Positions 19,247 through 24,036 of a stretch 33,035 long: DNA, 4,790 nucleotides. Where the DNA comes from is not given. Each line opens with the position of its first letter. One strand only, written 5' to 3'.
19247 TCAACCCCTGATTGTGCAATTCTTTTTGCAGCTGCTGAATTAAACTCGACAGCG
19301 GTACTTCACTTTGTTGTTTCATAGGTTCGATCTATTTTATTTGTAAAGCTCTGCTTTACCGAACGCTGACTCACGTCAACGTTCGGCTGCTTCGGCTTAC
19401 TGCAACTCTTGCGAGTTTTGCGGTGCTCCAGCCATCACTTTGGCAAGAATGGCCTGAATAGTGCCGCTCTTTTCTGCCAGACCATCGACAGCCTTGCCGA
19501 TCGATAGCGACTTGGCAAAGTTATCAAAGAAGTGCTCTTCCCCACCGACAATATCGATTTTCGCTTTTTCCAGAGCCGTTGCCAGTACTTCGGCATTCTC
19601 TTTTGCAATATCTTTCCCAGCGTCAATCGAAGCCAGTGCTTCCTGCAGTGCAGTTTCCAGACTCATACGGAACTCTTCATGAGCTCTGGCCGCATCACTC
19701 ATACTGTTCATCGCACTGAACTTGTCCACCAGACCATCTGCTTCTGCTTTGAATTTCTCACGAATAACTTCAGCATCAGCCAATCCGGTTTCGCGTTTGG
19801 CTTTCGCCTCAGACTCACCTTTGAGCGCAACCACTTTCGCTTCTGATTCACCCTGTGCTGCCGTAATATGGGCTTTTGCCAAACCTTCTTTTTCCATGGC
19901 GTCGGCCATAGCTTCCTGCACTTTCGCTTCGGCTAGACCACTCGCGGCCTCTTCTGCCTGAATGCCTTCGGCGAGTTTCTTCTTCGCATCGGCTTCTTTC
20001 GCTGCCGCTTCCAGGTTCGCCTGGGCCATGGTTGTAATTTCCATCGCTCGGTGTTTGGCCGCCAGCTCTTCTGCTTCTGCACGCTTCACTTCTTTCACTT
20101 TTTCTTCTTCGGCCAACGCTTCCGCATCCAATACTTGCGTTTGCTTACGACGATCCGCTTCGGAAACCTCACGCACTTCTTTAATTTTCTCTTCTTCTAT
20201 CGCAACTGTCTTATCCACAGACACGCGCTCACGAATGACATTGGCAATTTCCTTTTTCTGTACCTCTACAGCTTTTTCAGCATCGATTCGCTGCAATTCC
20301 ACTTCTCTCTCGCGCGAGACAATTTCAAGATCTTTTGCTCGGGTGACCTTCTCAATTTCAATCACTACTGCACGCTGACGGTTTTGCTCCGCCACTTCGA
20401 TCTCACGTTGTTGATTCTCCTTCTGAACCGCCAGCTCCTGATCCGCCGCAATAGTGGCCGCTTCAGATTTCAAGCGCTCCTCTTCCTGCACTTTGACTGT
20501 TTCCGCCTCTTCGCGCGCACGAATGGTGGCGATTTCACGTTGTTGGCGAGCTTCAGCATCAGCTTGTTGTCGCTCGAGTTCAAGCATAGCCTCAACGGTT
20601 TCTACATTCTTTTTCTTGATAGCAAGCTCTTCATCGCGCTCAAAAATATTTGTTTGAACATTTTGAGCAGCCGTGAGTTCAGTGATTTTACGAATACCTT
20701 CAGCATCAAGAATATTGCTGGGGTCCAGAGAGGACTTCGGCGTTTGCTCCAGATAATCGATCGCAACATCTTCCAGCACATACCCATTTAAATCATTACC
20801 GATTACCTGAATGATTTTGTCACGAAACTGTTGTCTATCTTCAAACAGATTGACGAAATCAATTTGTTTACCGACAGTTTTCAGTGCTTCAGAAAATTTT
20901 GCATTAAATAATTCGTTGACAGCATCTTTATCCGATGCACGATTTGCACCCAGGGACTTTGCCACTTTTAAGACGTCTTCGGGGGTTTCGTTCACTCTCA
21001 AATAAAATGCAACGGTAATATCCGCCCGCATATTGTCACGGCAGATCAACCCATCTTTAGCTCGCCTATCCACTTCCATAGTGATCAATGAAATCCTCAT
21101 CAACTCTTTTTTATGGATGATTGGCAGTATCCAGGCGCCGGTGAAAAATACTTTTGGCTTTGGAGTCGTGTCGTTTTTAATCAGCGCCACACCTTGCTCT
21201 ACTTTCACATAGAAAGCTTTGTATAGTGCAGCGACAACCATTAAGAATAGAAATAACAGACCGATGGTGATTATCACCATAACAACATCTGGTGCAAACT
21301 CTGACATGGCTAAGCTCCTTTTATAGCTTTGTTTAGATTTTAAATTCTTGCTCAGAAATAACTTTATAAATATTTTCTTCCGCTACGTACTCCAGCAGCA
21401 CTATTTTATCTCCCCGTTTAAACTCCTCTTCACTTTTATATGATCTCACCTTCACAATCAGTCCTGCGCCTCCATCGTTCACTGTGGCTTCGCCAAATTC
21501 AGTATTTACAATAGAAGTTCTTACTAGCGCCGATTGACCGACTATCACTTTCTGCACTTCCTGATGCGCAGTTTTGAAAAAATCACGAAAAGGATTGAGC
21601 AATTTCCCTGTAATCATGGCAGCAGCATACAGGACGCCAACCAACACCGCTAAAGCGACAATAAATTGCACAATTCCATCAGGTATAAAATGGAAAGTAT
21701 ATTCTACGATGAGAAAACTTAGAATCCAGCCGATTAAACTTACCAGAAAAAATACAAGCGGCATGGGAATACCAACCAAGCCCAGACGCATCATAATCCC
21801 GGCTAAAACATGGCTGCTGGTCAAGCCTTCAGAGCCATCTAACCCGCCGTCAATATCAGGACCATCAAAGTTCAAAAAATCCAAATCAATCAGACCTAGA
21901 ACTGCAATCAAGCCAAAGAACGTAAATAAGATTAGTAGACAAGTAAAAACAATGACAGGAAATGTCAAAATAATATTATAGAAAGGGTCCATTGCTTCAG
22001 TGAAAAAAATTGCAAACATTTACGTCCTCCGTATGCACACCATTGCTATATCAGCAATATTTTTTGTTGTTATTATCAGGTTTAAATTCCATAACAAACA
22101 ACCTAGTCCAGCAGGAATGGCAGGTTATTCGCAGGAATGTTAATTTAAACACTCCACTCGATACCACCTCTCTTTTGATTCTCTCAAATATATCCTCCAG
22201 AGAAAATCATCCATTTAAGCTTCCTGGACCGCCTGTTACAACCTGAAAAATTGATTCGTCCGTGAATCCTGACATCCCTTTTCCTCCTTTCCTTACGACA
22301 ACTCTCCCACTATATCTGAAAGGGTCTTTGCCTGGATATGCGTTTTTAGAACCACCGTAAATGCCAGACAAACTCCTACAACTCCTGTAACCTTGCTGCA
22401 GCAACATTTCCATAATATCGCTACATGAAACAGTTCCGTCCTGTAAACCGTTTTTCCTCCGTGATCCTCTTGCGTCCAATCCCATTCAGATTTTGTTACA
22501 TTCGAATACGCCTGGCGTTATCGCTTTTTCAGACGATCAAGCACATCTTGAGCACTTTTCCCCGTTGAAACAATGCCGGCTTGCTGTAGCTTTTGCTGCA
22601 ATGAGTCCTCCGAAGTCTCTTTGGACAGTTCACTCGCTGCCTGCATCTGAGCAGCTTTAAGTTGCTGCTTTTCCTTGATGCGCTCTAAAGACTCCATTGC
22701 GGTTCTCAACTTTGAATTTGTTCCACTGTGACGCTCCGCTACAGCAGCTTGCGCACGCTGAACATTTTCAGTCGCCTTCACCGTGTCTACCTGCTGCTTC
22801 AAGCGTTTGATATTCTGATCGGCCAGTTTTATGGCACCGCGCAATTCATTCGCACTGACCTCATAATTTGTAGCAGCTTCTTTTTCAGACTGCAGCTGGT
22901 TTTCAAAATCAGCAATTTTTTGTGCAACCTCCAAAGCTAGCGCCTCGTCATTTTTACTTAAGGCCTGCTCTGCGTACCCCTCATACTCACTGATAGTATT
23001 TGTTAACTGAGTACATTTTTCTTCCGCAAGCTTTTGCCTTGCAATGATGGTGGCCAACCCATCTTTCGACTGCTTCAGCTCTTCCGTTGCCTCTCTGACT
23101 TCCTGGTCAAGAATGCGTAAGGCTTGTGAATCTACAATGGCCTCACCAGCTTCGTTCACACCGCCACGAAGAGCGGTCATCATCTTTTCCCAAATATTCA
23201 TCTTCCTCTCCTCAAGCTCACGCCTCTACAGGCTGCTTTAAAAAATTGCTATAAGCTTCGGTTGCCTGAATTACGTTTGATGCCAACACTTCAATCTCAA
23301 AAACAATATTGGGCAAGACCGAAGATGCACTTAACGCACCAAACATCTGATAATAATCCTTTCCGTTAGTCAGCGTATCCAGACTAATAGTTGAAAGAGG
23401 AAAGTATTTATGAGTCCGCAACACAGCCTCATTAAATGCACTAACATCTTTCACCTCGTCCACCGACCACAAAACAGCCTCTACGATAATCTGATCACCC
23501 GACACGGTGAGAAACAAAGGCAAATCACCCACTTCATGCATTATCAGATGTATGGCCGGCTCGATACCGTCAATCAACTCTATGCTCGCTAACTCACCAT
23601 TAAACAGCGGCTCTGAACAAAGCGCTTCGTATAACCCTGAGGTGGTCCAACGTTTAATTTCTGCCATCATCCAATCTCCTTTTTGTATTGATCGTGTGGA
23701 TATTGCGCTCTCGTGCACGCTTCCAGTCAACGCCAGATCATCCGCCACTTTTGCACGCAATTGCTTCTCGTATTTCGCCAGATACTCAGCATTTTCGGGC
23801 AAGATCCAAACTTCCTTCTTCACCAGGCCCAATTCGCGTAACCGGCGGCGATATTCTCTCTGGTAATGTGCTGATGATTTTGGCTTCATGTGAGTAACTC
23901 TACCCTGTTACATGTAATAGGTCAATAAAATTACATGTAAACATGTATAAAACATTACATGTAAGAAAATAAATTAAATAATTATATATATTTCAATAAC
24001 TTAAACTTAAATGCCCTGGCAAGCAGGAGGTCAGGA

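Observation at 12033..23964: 12-kb co-directional membrane-remodelling supercluster: YjfI, PspA, NfeD/YqiJ, flotillin, Gly-zipper, giant AAA ATPase, rhomboid, Zn-ribbon, TerB-like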

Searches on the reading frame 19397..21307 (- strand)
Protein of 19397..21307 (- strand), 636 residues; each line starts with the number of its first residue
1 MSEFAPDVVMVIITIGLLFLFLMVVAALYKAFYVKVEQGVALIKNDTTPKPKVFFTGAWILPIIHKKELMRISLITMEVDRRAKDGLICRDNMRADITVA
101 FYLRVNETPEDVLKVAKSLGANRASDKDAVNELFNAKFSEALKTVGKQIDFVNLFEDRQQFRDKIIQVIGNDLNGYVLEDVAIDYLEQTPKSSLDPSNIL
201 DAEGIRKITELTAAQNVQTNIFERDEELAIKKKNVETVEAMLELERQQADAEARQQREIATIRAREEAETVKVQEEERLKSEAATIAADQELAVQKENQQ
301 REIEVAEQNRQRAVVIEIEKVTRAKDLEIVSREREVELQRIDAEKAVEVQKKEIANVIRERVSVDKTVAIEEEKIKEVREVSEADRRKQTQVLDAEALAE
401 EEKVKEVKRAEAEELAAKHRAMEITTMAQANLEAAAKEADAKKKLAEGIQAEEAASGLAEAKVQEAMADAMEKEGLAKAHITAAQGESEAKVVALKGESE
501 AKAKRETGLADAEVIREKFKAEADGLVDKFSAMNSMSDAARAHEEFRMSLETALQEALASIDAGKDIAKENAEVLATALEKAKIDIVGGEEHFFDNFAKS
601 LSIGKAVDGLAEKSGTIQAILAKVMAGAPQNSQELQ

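Call 3: search_protein_families(library=pfam, proteins=[window:19397-21307:-], max_evalue=0.01)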
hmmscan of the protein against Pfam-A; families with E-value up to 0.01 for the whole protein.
window:19397-21307:- (636 aa): 0 families

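Call 6: search_protein_families(library=ncbifam, proteins=[window:19397-21307:-], max_evalue=0.1)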
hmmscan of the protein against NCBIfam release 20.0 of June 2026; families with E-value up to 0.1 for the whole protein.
window:19397-21307:- (636 aa): 1 family
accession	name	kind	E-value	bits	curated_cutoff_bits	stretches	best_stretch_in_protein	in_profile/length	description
NF058507.1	FlotScfldFlot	equivalog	0.0018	17.4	700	1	463-540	324-403/477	flotillin lipid rafts scaffold protein FloT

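Call 22: search_solved_structures(query=window:19397-21307:-, max_evalue=1, show_alignments=1)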
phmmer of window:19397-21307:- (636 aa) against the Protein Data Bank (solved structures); distinct sequences matched with E-value up to 1: 3.
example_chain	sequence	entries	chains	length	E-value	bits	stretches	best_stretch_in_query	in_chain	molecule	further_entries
2xeh_A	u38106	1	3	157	0.25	13.6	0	408-511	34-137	NI3C MUT6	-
2qyj_A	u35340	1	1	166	0.33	13.2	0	411-506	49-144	ankyrin NI3C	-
2xee_A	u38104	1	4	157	0.36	13.1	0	410-506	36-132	NI3C DARPIN MUTANT5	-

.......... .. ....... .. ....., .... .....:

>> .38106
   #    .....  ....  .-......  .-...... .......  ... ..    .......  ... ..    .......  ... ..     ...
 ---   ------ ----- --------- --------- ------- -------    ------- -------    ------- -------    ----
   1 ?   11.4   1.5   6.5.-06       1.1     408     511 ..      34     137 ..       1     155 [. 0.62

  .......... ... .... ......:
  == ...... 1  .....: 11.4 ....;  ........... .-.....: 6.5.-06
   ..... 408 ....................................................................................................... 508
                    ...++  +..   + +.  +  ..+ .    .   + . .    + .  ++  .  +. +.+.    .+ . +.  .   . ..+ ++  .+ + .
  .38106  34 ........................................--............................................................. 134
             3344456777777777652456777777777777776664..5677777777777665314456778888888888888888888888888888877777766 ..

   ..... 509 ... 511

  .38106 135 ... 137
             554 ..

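Call 23: search_protein_families(library=pfam, proteins=[window:19397-21307:-], max_evalue=5)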
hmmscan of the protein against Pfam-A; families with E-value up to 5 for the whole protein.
window:19397-21307:- (636 aa): 1 family
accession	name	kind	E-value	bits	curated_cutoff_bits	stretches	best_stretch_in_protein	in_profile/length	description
PF03486.20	HI0933_like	-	0.72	9.7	50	1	148-289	22-163/244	HI0933-like protein Rossmann domain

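Call 28: search_solved_structures(query=A2, max_evalue=1, show_alignments=1)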
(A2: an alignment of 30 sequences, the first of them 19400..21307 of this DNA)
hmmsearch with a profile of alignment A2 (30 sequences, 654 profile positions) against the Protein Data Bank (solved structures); distinct sequences matched with E-value up to 1: 1.
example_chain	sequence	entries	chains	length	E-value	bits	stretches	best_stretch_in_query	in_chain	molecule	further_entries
2n50_A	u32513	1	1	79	0.037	15.7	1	517-575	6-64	Acyl carrier protein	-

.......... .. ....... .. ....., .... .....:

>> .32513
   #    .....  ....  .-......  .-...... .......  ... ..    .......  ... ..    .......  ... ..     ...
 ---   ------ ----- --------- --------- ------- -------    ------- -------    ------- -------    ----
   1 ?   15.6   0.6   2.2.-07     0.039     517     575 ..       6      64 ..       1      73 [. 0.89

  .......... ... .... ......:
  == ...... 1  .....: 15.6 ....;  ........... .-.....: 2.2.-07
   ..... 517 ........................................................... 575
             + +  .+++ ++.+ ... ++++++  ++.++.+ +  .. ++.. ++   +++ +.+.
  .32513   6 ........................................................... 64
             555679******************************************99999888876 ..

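Call 35: search_protein_families(library=padloc, proteins=[window:19397-21307:-], max_evalue=0.01)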
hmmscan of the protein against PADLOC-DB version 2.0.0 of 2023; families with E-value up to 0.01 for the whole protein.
window:19397-21307:- (636 aa): 0 families

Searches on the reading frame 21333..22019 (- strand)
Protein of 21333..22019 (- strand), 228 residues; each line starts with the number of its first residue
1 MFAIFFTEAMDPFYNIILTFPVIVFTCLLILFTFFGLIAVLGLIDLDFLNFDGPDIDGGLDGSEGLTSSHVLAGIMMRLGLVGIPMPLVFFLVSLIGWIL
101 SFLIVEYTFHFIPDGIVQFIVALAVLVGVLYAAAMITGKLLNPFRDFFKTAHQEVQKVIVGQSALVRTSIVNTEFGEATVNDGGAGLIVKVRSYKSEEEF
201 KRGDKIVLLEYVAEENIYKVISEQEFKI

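Call 3: search_protein_families(library=pfam, proteins=[window:21333-22019:-], max_evalue=0.01)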
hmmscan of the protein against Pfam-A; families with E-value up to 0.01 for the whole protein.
window:21333-22019:- (228 aa): 0 families

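Call 6: search_protein_families(library=ncbifam, proteins=[window:21333-22019:-], max_evalue=0.1)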
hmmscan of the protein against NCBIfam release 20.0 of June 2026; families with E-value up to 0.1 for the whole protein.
window:21333-22019:- (228 aa): 0 families

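Call 23: search_protein_families(library=pfam, proteins=[window:21333-22019:-], max_evalue=5)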
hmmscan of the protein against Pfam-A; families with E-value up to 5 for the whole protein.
window:21333-22019:- (228 aa): 0 families

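Call 29: search_solved_structures(query=A3, max_evalue=5, show_alignments=1)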
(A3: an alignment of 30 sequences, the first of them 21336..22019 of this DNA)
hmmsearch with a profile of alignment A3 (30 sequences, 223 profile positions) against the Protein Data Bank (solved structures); distinct sequences matched with E-value up to 5: 2.
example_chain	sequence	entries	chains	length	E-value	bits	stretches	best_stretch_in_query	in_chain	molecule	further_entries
1x6g_A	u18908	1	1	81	1.9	10.6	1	191-214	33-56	Megakaryocyte-associated tyrosine-protein kinase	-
1aze_A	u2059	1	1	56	2.2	10.4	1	184-213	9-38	GRB2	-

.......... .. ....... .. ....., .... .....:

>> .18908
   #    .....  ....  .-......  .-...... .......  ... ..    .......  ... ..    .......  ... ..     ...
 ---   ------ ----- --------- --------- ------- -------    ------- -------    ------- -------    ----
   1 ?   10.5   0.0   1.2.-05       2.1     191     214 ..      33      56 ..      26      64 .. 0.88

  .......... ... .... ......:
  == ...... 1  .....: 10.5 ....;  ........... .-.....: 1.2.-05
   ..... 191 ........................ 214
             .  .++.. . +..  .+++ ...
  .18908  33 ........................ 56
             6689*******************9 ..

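Call 35: search_protein_families(library=padloc, proteins=[window:21333-22019:-], max_evalue=0.01)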
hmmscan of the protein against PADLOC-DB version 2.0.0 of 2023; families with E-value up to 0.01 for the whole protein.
window:21333-22019:- (228 aa): 0 families

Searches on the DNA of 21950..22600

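Call 39: search_rna_families(source=window, start=21950, end=22600, threshold=evalue, max_evalue=1)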
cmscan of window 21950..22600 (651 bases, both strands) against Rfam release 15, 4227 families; matches with E-value up to 1: 0.
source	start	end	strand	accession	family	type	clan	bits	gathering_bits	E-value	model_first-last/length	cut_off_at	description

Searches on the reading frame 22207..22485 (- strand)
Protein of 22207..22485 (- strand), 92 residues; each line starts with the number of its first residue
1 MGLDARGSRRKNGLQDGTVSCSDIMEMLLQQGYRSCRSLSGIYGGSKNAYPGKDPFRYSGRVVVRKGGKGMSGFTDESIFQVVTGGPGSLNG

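Call 3: search_protein_families(library=pfam, proteins=[window:22207-22485:-], max_evalue=0.01)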
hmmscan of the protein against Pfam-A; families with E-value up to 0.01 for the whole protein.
window:22207-22485:- (92 aa): 0 families

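Call 6: search_protein_families(library=ncbifam, proteins=[window:22207-22485:-], max_evalue=0.1)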
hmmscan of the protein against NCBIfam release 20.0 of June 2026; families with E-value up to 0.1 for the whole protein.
window:22207-22485:- (92 aa): 0 families

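Call 23: search_protein_families(library=pfam, proteins=[window:22207-22485:-], max_evalue=5)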
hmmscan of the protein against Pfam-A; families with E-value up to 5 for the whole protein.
window:22207-22485:- (92 aa): 0 families

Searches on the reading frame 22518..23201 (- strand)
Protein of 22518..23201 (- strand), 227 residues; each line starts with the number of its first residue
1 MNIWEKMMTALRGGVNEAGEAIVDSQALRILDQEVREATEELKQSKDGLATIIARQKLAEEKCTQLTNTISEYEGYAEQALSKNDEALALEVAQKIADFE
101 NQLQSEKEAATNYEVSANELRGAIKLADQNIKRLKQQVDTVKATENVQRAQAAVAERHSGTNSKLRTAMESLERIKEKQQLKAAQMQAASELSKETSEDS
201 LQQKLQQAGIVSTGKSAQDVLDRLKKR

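Call 3: search_protein_families(library=pfam, proteins=[window:22518-23201:-], max_evalue=0.01)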
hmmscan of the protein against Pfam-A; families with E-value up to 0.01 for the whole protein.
window:22518-23201:- (227 aa): 1 family
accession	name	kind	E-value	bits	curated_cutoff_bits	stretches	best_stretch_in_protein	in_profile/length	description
PF04012.17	PspA_IM30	-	2.2e-46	158.7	33.9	1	2-226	1-216/220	PspA/IM30 family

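Call 6: search_protein_families(library=ncbifam, proteins=[window:22518-23201:-], max_evalue=0.1)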
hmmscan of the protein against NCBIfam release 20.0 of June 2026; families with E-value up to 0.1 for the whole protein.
window:22518-23201:- (227 aa): 2 families
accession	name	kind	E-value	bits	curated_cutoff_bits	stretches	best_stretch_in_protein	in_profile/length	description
TIGR02168.1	SMC_prok_B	equivalog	0.0016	16.2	567.35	1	27-219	275-470/1181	chromosome segregation protein SMC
NF045487.1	ASRP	equivalog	0.067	11.8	300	1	20-200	115-291/593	archaea-specific SMC-related protein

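Call 35: search_protein_families(library=padloc, proteins=[window:22518-23201:-], max_evalue=0.01)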
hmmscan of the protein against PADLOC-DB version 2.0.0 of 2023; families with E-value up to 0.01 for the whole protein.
window:22518-23201:- (227 aa): 8 families
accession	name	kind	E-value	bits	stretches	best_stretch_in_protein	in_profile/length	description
PDLC00513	JetC1|JetC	-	7.3e-05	19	1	25-208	640-819/1140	DUF3584 domain; MukB-like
PDLC03865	LmuB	-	0.00015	18.1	1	28-210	575-745/1007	-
PDLC02740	PbeC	-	0.0022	14.9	1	33-226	316-502/648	PbeC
PDLC03868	LmuB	-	0.0022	14.3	1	25-203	240-413/1035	-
PDLC00551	JetC2|JetC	-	0.0027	13.6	1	22-198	802-978/1365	DUF3584 domain; MukB-like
PDLC03859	LmuB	-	0.0036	14.5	1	26-207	293-470/611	-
PDLC00580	JetC3|JetC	-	0.0096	12.2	0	26-210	655-844/1068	DUF3584 domain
PDLC00550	JetC2|JetC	-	0.0098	11.6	0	28-196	286-572/1355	DUF3584 domain; MukB-like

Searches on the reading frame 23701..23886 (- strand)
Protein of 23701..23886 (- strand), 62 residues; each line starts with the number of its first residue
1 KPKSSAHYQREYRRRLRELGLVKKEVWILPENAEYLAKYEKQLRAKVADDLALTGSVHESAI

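Call 65: search_solved_structures(query=A7, max_evalue=10, show_alignments=3)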
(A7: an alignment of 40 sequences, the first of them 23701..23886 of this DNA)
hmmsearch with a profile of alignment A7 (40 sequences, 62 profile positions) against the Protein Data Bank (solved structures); distinct sequences matched with E-value up to 10: 3.
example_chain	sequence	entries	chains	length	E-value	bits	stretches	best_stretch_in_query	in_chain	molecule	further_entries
7cay_A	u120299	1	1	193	1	12.6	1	10-36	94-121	ATP-dependent protease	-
2x4h_A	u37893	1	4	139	1.1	12.4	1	16-44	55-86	HYPOTHETICAL PROTEIN SSO2273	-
9e5c_6o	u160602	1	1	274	8.8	9.5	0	33-58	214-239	Dynein arm light chain, axonemal, putative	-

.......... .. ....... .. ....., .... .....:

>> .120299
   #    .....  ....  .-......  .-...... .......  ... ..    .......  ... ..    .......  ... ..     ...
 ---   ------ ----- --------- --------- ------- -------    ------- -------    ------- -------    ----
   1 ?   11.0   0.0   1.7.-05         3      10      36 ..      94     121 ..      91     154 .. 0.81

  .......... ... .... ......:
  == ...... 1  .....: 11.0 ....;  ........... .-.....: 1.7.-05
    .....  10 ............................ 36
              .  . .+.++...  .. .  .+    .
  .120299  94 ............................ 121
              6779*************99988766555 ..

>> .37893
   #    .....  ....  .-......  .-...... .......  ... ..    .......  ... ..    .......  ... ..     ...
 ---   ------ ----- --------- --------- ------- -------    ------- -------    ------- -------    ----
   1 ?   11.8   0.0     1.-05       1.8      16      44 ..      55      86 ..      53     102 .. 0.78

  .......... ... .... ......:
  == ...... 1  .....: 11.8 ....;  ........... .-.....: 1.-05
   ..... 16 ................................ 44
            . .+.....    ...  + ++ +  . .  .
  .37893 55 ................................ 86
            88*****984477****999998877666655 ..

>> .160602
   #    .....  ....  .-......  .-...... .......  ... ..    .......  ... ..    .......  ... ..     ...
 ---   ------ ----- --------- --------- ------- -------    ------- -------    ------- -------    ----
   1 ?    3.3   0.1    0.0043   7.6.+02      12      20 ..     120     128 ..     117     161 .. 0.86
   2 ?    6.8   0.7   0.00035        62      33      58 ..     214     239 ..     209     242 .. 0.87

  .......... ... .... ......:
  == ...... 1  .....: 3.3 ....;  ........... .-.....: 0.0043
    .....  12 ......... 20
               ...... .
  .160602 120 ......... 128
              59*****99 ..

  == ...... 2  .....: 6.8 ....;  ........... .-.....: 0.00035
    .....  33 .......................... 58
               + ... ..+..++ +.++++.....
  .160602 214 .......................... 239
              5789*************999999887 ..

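Call 66: search_protein_families(library=pfam, alignment_id=A7, max_evalue=1)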
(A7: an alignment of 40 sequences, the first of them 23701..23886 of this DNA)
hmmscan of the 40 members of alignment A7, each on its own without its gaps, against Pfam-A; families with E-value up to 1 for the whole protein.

A. member 1, window:23701-23886:- (62 aa): 0 families

B. families by the number of members that match (of 40 scanned): 9 families
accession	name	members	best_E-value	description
PF11455.13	MazE-like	29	0.0083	Antitoxin MazE-like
PF06821.19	Ser_hydrolase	5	0.0073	Serine hydrolase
PF06847.16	Arc_PepC_II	5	0.12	Archaeal Peptidase A24 C-terminus Type II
PF20769.2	YPEB_N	1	0.027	YpeB N-terminal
PF11471.13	Sugarporin_N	1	0.027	Maltoporin periplasmic N-terminal extension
PF12471.13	GTP_CH_N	1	0.18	GTP cyclohydrolase N terminal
PF19026.7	UBA_HYPK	1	0.21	HYPK UBA domain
PF14706.11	Tnp_DNA_bind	1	0.21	Transposase DNA-binding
PF11181.13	YflT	1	0.22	Heat induced stress protein YflT domain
